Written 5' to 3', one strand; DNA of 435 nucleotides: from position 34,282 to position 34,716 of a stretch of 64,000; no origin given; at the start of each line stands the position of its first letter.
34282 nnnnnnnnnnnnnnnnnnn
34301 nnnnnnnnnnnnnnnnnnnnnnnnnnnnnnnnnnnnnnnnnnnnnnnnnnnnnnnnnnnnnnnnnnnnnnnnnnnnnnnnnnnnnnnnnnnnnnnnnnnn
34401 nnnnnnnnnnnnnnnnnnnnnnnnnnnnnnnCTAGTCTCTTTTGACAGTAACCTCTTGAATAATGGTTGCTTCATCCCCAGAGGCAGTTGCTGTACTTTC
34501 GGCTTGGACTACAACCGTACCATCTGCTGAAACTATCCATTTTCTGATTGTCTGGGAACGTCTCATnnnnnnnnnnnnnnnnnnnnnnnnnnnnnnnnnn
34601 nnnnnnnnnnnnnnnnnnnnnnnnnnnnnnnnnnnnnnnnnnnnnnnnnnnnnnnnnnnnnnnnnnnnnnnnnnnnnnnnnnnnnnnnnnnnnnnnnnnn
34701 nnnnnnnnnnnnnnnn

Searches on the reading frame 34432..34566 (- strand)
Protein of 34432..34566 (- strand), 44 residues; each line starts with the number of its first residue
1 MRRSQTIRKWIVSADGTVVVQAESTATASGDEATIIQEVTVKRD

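Call 37: search_protein_families(library=pfam, proteins=[window:34432-34566:-], max_evalue=5)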
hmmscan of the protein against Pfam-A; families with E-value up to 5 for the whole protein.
window:34432-34566:- (44 aa): 1 family
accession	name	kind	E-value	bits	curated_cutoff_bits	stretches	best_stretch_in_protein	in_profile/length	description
PF03454.20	MoeA_C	-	0.12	13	22.1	1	10-36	44-70/72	MoeA C-terminal region (domain IV)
